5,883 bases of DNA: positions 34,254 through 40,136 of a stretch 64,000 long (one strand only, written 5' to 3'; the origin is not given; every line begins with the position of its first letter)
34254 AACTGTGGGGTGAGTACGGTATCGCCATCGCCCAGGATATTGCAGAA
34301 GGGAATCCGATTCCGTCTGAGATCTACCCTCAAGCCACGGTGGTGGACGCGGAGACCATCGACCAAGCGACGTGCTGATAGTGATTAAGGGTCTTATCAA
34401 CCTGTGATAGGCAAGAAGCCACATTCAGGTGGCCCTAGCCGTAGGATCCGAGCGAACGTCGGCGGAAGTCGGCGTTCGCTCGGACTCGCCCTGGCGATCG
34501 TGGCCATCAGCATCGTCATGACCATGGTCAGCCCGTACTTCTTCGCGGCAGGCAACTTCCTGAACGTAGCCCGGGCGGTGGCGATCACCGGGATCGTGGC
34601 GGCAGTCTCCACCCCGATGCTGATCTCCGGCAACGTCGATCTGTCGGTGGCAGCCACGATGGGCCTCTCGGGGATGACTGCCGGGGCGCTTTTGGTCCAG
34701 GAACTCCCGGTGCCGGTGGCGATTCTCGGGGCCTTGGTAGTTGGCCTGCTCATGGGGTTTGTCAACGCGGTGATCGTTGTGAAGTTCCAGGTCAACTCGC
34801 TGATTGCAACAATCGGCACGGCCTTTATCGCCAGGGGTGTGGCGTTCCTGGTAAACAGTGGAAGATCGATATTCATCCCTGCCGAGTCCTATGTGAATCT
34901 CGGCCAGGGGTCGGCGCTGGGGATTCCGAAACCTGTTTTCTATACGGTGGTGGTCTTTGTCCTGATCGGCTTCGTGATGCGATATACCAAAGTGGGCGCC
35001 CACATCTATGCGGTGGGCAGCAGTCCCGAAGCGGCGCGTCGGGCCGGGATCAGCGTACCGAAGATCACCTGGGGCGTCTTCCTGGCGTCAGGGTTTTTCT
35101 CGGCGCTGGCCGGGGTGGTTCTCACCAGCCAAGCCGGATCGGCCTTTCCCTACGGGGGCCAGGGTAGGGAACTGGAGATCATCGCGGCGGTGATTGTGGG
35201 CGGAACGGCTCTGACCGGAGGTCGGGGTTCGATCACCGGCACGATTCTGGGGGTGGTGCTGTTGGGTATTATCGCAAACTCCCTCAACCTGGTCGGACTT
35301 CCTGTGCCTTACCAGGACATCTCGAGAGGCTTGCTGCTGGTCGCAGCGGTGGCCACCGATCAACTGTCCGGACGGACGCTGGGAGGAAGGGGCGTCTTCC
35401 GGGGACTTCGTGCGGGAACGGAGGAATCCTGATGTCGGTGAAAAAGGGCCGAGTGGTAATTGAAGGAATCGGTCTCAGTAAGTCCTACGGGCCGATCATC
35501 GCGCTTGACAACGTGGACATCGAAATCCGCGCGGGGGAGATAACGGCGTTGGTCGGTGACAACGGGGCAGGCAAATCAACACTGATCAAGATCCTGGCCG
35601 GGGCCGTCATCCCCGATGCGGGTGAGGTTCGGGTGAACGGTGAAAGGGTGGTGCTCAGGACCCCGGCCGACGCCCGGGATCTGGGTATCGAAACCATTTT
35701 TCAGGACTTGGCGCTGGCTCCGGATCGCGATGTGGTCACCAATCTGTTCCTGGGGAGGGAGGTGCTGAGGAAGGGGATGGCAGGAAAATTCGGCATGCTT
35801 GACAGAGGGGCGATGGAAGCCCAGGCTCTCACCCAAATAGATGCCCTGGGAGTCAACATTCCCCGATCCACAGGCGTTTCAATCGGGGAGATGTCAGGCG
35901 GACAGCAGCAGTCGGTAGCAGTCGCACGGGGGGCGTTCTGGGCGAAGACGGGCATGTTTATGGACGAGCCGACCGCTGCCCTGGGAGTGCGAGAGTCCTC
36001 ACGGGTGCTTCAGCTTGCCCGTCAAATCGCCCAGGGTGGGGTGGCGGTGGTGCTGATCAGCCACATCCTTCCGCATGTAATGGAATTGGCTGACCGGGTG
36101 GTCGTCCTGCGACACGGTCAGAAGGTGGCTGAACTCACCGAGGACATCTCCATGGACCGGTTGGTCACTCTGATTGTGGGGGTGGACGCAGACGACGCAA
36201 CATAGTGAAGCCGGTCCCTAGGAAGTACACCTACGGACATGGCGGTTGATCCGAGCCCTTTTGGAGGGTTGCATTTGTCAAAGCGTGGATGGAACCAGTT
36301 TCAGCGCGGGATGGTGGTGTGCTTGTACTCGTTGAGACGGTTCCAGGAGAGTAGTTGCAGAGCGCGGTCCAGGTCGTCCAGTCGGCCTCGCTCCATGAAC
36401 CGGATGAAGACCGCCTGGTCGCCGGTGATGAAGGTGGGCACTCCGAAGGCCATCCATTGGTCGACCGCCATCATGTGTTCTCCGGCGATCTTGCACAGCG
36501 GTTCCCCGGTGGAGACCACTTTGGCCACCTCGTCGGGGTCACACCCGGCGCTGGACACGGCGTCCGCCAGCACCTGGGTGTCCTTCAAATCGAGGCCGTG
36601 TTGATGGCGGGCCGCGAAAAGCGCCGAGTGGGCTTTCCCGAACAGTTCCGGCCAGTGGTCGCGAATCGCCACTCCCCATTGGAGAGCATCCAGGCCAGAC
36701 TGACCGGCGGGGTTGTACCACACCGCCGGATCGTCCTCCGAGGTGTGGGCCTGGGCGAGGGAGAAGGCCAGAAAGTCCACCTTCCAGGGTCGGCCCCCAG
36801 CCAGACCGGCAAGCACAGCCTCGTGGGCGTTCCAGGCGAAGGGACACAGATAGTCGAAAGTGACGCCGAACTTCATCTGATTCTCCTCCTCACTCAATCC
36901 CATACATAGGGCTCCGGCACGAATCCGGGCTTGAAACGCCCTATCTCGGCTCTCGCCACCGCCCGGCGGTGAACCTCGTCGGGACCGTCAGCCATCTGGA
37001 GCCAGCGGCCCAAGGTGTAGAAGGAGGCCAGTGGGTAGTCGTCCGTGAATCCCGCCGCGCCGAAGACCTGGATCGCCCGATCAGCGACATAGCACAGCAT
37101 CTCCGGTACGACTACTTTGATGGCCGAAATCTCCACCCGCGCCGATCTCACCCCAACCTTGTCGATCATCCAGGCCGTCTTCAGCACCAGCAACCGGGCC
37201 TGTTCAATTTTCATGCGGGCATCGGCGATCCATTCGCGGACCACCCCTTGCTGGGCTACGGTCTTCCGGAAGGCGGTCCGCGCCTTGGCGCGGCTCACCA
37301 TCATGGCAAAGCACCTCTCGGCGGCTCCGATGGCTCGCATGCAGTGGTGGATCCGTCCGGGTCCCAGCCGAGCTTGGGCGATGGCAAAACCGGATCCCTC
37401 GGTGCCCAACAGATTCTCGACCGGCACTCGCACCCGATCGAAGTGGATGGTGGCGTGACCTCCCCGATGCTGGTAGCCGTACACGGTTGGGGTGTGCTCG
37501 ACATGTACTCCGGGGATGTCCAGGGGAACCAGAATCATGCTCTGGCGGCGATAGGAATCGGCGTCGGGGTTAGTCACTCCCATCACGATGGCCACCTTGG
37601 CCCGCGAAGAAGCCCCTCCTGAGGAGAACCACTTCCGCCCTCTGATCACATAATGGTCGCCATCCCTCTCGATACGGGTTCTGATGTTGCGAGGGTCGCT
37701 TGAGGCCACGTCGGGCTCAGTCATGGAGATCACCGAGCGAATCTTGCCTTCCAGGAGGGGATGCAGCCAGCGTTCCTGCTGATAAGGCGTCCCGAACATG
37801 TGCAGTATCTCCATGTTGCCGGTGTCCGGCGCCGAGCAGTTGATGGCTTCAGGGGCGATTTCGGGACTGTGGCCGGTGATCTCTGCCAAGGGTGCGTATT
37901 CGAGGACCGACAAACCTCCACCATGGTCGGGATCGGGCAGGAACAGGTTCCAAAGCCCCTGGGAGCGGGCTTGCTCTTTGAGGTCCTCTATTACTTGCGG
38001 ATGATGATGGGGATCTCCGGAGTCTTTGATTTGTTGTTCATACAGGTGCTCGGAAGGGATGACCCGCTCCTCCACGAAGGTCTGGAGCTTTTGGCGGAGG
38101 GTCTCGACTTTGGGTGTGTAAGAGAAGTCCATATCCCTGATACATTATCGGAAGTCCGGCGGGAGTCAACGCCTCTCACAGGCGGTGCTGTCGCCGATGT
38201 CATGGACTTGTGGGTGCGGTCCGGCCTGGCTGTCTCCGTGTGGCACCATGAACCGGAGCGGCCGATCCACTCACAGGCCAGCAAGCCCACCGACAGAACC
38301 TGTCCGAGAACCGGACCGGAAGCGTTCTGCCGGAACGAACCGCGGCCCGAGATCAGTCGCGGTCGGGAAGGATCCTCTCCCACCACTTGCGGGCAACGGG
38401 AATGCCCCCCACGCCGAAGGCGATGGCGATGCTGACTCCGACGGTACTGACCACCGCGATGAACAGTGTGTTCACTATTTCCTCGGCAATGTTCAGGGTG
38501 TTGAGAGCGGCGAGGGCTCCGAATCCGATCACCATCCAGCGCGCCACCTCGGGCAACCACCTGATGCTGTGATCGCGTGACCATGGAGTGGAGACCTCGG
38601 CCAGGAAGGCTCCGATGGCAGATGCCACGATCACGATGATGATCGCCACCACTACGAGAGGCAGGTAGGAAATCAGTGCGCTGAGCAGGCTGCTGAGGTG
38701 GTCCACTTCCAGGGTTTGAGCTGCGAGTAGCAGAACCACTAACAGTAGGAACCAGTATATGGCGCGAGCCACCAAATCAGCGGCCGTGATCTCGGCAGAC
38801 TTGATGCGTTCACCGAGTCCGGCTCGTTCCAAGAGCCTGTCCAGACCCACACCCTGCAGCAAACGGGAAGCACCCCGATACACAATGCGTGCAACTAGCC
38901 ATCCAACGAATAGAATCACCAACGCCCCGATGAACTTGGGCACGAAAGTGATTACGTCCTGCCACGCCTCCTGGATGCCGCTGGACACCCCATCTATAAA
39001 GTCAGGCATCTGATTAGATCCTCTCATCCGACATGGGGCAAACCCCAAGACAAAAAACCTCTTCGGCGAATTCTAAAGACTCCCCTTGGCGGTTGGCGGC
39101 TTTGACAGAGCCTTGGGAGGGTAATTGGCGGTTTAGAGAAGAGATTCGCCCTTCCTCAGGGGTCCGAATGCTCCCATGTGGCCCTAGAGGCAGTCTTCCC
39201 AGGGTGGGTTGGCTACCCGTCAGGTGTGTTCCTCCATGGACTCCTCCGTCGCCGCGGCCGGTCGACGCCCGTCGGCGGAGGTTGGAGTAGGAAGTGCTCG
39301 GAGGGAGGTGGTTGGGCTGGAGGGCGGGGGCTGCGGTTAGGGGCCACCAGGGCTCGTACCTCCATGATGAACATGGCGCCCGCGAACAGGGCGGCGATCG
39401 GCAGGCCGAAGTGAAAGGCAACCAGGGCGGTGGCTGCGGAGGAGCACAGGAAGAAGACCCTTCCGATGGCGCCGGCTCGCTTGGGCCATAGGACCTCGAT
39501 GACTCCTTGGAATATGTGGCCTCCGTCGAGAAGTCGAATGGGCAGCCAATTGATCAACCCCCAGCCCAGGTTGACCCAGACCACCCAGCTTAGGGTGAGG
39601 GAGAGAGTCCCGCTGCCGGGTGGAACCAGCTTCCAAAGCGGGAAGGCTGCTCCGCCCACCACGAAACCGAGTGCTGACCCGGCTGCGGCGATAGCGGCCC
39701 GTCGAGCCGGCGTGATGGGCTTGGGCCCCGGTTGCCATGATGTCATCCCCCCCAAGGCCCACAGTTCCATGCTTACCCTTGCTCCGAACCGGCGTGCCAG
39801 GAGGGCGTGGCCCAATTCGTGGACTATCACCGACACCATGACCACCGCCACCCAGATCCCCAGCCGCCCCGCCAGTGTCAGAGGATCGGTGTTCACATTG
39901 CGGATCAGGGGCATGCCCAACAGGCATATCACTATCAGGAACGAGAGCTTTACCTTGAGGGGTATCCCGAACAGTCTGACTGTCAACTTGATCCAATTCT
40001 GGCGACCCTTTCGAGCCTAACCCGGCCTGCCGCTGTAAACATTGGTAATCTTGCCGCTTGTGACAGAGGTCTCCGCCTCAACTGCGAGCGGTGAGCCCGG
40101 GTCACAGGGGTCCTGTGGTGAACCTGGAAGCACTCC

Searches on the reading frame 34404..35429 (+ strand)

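Call 70: search_protein_families(library=pfam, proteins=[window:34404-35429:+], max_evalue=0.00001)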
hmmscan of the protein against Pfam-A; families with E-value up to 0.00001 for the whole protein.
window:34404-35429:+ (342 aa): 1 family
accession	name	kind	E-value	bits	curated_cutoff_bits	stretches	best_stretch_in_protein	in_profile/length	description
PF02653.21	BPD_transp_2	-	7.2e-35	120.9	26.8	1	52-316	2-269/269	Branched-chain amino acid transport system / permease component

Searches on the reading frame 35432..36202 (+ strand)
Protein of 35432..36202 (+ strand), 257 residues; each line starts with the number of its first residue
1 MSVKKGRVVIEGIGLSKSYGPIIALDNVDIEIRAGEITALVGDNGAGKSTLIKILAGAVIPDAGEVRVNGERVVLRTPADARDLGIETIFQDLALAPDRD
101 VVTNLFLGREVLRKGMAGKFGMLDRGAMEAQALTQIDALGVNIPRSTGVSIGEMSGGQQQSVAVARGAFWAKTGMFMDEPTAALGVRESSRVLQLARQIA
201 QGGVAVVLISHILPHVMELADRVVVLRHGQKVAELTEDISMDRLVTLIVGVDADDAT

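Call 70: search_protein_families(library=pfam, proteins=[window:35432-36202:+], max_evalue=0.00001)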
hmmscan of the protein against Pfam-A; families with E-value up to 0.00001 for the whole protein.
window:35432-36202:+ (257 aa): 2 families
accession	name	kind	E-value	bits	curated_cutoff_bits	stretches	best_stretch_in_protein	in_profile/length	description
PF00005.33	ABC_tran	-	8.4e-27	94.9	25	1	25-182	1-137/137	ABC transporter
PF13304.12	AAA_21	-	3.1e-07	31.2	27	1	37-106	1-77/304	AAA domain, putative AbiEii toxin, Type IV TA system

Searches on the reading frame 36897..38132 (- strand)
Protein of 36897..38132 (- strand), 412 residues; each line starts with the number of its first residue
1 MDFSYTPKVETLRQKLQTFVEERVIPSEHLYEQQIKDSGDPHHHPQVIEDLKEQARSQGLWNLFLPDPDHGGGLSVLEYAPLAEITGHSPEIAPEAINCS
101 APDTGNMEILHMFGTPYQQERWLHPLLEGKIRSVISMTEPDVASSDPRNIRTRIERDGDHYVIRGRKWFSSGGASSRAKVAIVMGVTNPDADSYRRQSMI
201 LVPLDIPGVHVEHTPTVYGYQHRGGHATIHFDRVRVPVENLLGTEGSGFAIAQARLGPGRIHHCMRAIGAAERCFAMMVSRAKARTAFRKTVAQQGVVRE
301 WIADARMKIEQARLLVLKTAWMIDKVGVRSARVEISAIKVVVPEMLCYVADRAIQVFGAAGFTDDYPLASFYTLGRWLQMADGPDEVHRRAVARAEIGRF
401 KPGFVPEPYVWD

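Call 70: search_protein_families(library=pfam, proteins=[window:36897-38132:-], max_evalue=0.00001)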
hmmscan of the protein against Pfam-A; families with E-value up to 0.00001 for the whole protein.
window:36897-38132:- (412 aa): 4 families
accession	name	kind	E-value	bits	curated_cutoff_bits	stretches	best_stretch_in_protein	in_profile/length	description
PF00441.29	Acyl-CoA_dh_1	-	4.1e-37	128.1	22.4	1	246-395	1-148/150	Acyl-CoA dehydrogenase, C-terminal domain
PF02770.24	Acyl-CoA_dh_M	-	7e-17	61.8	33.3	1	136-234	3-97/97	Acyl-CoA dehydrogenase, middle domain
PF08028.16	Acyl-CoA_dh_2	-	7.2e-12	46.2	22.7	1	262-368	2-116/134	Acyl-CoA dehydrogenase, C-terminal domain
PF02771.21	Acyl-CoA_dh_N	-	2e-08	35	22.9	1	7-130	2-113/113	Acyl-CoA dehydrogenase, N-terminal domain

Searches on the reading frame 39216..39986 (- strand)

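Call 70: search_protein_families(library=pfam, proteins=[window:39216-39986:-], max_evalue=0.00001)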
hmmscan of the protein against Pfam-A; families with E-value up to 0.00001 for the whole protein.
window:39216-39986:- (257 aa): 1 family
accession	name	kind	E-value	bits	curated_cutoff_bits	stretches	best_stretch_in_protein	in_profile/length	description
PF02163.28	Peptidase_M50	-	1.1e-16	61.3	27.2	2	46-117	3-99/221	Peptidase family M50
